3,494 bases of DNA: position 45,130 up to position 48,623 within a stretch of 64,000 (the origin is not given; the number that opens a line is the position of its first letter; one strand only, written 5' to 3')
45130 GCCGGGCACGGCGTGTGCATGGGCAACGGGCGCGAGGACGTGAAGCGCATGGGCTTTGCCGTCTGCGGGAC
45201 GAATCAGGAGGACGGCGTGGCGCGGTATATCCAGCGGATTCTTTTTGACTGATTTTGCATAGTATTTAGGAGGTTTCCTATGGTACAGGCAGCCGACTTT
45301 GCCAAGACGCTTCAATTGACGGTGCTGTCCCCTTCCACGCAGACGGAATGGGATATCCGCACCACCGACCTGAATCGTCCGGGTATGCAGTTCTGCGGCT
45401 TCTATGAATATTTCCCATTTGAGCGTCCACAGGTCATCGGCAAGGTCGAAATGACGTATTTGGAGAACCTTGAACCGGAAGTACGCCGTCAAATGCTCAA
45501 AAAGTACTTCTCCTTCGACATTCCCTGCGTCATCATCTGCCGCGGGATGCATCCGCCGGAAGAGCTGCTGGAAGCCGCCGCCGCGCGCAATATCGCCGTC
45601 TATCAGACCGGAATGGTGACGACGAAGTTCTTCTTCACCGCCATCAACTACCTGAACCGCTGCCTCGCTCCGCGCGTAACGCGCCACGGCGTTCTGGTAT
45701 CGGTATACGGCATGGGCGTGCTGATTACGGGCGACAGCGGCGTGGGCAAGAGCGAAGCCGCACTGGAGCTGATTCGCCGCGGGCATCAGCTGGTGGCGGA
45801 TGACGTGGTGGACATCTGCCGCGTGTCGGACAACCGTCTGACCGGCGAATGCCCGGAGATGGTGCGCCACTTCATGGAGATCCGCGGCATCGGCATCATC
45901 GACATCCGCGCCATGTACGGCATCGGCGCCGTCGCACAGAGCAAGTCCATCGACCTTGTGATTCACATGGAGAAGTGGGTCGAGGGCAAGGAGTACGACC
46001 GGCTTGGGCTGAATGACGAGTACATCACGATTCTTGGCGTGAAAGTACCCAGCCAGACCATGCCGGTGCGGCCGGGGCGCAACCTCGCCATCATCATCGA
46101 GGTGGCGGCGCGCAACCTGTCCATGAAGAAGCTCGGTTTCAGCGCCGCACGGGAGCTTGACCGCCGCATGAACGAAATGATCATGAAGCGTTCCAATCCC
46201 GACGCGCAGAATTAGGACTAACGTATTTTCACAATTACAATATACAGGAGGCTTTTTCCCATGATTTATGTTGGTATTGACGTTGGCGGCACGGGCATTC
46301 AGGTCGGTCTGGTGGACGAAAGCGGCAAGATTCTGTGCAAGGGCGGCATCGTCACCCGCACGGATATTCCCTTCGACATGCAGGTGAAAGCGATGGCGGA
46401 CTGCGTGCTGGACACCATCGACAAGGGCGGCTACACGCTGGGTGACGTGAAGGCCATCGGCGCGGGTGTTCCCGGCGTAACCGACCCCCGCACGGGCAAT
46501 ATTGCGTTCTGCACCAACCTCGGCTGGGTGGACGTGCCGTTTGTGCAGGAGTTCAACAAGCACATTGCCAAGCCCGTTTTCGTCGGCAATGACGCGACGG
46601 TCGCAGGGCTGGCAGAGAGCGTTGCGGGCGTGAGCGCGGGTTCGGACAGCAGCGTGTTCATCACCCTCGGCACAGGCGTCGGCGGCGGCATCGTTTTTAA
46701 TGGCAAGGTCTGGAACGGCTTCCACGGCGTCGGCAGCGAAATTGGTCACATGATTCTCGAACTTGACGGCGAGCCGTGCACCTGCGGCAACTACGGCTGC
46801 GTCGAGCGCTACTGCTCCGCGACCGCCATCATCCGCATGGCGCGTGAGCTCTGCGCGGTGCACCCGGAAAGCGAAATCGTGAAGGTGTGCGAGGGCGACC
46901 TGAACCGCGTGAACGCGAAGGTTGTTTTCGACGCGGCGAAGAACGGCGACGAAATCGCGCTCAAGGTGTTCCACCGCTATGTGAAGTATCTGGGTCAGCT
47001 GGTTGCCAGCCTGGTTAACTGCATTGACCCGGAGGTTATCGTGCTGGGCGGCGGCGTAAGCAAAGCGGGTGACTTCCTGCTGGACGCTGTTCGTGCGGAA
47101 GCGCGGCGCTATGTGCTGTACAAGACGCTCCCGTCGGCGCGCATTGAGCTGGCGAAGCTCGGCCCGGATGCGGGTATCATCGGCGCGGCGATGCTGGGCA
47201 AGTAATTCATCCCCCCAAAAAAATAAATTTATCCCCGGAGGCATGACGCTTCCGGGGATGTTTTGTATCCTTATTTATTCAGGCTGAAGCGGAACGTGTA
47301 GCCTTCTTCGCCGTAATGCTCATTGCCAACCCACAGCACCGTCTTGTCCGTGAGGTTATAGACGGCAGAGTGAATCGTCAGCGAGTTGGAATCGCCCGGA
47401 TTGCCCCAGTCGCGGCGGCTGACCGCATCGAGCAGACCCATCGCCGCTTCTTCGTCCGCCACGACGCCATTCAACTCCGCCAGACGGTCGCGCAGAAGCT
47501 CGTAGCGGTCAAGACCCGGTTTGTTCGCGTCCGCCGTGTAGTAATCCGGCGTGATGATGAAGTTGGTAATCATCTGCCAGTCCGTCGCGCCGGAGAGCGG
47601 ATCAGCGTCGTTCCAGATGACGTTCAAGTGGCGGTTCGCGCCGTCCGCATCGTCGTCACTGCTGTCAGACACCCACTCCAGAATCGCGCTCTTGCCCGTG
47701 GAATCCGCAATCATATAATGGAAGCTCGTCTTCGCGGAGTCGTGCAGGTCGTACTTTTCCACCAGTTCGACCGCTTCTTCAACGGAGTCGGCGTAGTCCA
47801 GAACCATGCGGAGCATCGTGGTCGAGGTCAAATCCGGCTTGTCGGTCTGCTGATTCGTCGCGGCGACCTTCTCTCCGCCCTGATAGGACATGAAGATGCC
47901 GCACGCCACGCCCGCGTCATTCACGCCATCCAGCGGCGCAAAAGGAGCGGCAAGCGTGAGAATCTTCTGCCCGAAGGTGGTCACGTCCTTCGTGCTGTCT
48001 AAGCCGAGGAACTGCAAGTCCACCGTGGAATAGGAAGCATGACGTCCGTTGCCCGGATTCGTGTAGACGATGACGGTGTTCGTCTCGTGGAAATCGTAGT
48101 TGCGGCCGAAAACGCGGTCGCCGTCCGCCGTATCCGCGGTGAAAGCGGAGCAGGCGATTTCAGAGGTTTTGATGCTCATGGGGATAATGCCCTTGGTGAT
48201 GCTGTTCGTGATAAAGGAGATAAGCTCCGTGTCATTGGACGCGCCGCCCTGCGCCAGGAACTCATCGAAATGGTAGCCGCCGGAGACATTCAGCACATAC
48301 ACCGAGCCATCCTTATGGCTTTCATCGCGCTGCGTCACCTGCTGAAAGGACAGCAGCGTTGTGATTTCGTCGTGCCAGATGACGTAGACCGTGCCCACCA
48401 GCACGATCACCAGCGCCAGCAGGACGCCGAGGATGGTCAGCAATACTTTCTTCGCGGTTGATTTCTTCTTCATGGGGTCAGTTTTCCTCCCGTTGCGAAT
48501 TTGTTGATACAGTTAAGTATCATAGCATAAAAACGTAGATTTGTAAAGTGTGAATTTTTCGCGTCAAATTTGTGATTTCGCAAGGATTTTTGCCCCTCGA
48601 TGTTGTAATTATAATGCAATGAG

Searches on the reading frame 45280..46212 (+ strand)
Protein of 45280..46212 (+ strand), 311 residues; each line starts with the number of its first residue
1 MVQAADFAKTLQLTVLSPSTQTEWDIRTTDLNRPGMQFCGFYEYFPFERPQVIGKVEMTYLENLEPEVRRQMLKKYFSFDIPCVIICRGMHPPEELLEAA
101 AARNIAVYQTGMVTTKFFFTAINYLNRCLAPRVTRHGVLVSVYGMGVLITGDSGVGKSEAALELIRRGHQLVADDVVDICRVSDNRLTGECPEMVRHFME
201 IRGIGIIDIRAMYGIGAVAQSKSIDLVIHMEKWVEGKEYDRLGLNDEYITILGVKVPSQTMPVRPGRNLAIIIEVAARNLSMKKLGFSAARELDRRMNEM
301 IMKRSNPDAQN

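Call 73: search_protein_families(library=pfam, proteins=[window:45280-46212:+])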
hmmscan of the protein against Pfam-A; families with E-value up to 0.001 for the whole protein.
window:45280-46212:+ (311 aa): 2 families
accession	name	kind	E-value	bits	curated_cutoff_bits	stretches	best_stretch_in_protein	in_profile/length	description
PF07475.17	Hpr_kinase_C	-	2.2e-71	239.3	33.3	1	129-296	3-170/171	HPr Serine kinase C-terminal domain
PF02603.21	Hpr_kinase_N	-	4.9e-37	127.2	24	1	3-125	2-125/125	HPr Serine kinase N terminus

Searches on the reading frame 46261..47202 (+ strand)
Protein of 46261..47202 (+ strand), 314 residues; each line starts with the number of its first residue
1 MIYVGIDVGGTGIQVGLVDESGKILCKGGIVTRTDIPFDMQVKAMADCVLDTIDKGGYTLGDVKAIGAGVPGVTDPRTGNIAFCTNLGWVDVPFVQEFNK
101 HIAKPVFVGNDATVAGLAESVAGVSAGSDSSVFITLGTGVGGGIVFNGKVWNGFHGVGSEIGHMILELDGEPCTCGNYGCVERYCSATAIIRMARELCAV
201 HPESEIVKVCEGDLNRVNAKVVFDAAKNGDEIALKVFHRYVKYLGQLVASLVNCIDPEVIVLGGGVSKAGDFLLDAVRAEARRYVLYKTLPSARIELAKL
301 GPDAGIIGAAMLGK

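Call 73: search_protein_families(library=pfam, proteins=[window:46261-47202:+])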
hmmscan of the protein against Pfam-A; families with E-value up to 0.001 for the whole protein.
window:46261-47202:+ (314 aa): 2 families
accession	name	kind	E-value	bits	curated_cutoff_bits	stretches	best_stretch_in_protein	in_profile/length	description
PF00480.26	ROK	-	1.9e-72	244.7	22.9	1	3-312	1-290/294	ROK family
PF01869.26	BcrAD_BadFG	-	4.6e-07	30.1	31.5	0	4-78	1-77/271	BadF/BadG/BcrA/BcrD ATPase family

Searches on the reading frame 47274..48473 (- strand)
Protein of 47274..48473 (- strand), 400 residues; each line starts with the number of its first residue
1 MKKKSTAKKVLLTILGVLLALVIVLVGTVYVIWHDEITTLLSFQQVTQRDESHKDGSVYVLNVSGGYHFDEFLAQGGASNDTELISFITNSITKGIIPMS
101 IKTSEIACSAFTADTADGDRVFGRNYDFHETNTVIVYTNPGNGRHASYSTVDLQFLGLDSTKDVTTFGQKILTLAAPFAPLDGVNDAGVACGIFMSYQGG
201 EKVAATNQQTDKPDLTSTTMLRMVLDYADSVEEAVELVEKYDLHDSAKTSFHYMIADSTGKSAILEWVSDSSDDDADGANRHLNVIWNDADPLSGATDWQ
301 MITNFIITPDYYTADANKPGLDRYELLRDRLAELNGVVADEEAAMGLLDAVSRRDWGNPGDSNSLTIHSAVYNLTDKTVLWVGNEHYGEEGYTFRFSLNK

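Call 73: search_protein_families(library=pfam, proteins=[window:47274-48473:-])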
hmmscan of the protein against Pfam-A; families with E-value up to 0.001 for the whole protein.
window:47274-48473:- (400 aa): 2 families
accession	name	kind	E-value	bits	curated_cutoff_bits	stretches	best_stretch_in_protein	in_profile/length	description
PF02275.23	CBAH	-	1.2e-12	48.6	20.4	1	108-270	1-160/316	Linear amide C-N hydrolases, choloylglycine hydrolase family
PF03417.21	AAT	-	2e-10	41.2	23.2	1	119-378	6-215/225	Acyl-coenzyme A:6-aminopenicillanic acid acyl-transferase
